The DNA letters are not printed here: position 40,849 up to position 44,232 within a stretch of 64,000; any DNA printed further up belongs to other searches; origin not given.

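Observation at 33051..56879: Eleven-gene translationally coupled operon joining a TolC/MFP/double-RND machine, Ig-like lipoproteins and a 3,092-aa giant protein with a Sec signal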

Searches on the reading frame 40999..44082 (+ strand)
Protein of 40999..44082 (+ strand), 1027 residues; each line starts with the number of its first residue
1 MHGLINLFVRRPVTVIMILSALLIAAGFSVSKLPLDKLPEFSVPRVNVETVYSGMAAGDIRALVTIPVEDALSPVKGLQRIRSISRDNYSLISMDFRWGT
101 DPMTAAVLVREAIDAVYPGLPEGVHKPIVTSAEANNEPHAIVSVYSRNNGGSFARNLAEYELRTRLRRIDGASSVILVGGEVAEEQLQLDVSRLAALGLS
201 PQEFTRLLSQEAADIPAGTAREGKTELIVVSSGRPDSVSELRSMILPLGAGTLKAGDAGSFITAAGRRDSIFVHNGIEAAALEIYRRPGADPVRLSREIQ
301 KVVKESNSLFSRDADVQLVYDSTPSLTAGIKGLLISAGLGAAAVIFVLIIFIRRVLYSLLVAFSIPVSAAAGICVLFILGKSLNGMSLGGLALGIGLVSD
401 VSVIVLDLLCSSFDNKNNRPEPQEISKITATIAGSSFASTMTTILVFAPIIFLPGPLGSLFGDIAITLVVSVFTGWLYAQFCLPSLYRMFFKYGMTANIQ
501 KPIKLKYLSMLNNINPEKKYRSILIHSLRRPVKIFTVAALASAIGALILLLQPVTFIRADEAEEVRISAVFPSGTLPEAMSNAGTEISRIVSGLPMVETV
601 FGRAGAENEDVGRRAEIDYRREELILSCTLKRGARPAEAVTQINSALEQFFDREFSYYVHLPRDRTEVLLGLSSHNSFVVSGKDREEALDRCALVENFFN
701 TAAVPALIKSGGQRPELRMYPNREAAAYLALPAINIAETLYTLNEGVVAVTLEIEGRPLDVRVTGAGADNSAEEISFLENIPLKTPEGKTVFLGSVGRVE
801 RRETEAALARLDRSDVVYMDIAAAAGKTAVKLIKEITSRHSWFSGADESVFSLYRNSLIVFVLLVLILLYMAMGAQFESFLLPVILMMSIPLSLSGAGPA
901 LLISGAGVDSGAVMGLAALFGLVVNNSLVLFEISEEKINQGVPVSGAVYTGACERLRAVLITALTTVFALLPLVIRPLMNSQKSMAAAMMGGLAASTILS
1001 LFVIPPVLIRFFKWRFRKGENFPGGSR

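Call 4: search_protein_families(library=pfam, proteins=[window:40999-44082:+], max_evalue=0.01)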
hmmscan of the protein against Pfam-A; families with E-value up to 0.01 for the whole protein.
window:40999-44082:+ (1027 aa): 2 families
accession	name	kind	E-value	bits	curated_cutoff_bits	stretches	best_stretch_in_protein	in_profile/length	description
PF00873.25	ACR_tran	-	6.2e-140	468.3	28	1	5-1007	2-1016/1021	AcrB/AcrD/AcrF family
PF02355.23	SecD_SecF_C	-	4.5e-06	26.6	20.5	1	860-1010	37-185/189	Protein export membrane protein SecD/SecF, C-terminal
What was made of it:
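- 40999..44082 (+): g8 (RND1): AcrB-type RND permease with a non-canonical proton relay. ACR_tran, 468 bits, matching residues 5-1007 (call 4).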

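Call 6: search_protein_families(library=ncbifam, proteins=[window:40999-44082:+], max_evalue=0.01)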
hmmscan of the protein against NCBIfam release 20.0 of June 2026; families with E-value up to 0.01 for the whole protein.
window:40999-44082:+ (1027 aa): 15 families
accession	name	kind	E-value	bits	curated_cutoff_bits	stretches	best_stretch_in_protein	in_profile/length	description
NF033617.1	RND_permease_2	subfamily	3e-113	379.7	1250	1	6-1007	2-1003/1009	multidrug efflux RND transporter permease subunit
NF000282.2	RND_permease_1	subfamily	3.1e-90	303.5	1250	1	6-1006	2-1022/1029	multidrug efflux RND transporter permease subunit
TIGR00915.1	2A0602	subfamily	1.1e-72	245.3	940.35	1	6-1009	3-1026/1050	efflux RND transporter permease subunit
TIGR00914.1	2A0601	subfamily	7.4e-68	229.2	701.45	1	9-1013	10-1036/1051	CusA/CzcA family heavy metal efflux RND transporter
NF007798.0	PRK10503.1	equivalog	2.3e-62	210.9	1584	1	6-1012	14-1023/1040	MdtB/MuxB family multidrug efflux RND transporter permease subunit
NF007133.0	PRK09579.1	equivalog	1.6e-56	191.6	1763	2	5-487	4-485/1017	multidrug efflux RND transporter permease subunit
NF007905.0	PRK10614.1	equivalog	2.2e-50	171.3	1774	2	5-611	4-606/1025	multidrug efflux RND transporter permease subunit MdtC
NF007842.1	PRK10555.1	equivalog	3.4e-46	157.6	1854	2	5-575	2-581/1036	multidrug efflux RND transporter permease AcrD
NF007131.0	PRK09577.1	equivalog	8.6e-46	156.2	1768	2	6-590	3-594/1045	multidrug efflux RND transporter permease subunit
NF011706.2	PRK15127.1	equivalog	4.1e-40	137.5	2150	2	6-492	3-498/1049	multidrug efflux RND transporter permease subunit AcrB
NF000037.1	RND_perm_OqxB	exception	6.9e-39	133.4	2200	2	7-487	6-495/1050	multidrug efflux RND transporter permease subunit OqxB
NF046001.1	SecDF_plasm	equivalog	1.1e-07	30.4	500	2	333-507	683-862/878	protein translocase subunit SecDF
TIGR00916.1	2A0604s01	subfamily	4.3e-07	29.8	148.6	1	860-1000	94-230/231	SecD/SecF family protein translocase subunit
TIGR00921.1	2A067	subfamily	7.6e-05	20.9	351.9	1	858-1015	199-350/733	hydrophobe/amphiphile efflux-3 (HAE3) family transporter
NF011315.0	PRK14726.1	equivalog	0.00019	19.7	1249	1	901-1015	716-830/855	protein translocase subunit SecDF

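Call 34: search_solved_structures(query=window:40999-44082:+, max_evalue=1e-10, show_alignments=1)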
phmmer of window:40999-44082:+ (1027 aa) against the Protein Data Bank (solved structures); distinct sequences matched with E-value up to 1e-10: 80 (the best 60 are shown).
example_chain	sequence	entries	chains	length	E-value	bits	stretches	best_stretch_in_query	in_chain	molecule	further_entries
9lyq_B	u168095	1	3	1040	5.4e-55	190.1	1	5-1013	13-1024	Multidrug resistance protein MdtB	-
8gjj_B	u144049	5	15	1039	3.2e-54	187.5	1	7-1014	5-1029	Efflux pump membrane transporter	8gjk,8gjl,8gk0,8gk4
8yr0_A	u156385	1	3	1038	3.5e-53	184.1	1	6-492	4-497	Cation/multidrug efflux pump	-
7b8p_A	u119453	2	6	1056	5.6e-50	173.5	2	6-587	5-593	Efflux pump membrane transporter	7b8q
6ows_A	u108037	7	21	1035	6.4e-50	173.3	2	6-587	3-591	Efflux pump membrane transporter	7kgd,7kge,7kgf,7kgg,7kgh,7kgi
7wlv_A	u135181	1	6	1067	7.2e-49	169.8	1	6-486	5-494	Efflux pump membrane transporter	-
5t0o_A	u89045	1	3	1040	8.7e-49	169.5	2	7-503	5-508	CmeB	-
5lq3_A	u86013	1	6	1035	1.2e-48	169.1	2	7-503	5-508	CmeB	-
9e9f_B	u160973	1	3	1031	1.8e-47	165.2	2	6-590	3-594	Efflux pump membrane transporter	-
9qpr_C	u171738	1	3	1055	1.8e-47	165.2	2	5-575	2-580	Multidrug resistance protein MdtF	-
9qps_A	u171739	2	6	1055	1.8e-47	165.2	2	5-575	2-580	Multidrug resistance protein MdtF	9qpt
8z1u_A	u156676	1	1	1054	1.8e-47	165.2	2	6-590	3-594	Efflux pump membrane transporter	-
9lyj_C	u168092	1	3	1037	4.3e-47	164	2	5-575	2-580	Multidrug resistance protein MdtF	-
8zxs_A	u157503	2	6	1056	8.2e-47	163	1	7-492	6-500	Efflux pump membrane transporter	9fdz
9j3d_J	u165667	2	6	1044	1.4e-46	162.3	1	7-1013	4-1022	Efflux pump membrane transporter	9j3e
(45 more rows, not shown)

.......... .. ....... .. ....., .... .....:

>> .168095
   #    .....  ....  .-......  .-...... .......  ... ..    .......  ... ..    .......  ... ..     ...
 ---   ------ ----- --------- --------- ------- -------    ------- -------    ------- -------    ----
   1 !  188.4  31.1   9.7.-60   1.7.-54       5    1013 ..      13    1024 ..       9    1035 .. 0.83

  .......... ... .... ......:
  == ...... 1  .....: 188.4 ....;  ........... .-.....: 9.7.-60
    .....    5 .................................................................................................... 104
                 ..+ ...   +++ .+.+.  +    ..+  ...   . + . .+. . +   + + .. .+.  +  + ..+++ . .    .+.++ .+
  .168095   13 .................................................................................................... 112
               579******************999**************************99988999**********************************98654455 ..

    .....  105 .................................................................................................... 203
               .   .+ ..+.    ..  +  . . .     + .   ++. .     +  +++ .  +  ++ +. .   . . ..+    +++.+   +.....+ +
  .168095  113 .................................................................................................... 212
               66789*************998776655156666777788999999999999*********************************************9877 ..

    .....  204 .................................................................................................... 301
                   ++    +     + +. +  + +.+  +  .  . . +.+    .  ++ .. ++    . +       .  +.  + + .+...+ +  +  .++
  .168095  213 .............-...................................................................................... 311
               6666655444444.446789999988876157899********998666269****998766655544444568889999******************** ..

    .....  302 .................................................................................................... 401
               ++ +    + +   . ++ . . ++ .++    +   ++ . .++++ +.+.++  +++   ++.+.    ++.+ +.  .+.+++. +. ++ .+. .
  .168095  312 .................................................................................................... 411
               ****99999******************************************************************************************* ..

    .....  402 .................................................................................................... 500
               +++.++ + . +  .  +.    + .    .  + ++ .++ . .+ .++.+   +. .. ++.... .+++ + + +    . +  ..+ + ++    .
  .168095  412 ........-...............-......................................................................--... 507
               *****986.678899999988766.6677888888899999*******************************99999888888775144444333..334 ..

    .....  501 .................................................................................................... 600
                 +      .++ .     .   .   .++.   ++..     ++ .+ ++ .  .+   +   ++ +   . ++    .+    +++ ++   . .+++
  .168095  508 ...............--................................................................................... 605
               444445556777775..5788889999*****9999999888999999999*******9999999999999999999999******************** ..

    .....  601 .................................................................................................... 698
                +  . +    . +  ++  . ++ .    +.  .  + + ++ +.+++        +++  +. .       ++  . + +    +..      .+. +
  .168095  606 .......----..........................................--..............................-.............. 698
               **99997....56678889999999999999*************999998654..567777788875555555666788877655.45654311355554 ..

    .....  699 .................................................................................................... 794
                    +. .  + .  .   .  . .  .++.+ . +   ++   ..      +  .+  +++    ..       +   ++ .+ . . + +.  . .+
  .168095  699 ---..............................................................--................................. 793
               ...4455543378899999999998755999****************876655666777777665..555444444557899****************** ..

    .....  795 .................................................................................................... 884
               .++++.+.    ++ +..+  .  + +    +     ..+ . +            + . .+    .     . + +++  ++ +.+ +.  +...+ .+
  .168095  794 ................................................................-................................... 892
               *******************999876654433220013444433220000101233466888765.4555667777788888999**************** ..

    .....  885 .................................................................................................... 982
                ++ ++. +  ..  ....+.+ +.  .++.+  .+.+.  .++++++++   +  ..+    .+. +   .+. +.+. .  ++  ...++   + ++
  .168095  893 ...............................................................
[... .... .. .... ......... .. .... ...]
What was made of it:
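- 40999..44082 (+): Best PDB match is MdtB, 5e-55 (call 34).
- Closest known: Tripartite RND efflux pumps with two RND paralogues. Same: The best solved-structure match of RND1 is MdtB (call 34).
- The RND, MFP and OMF are ordinary in length and domain layout (calls 4, 6, 34).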
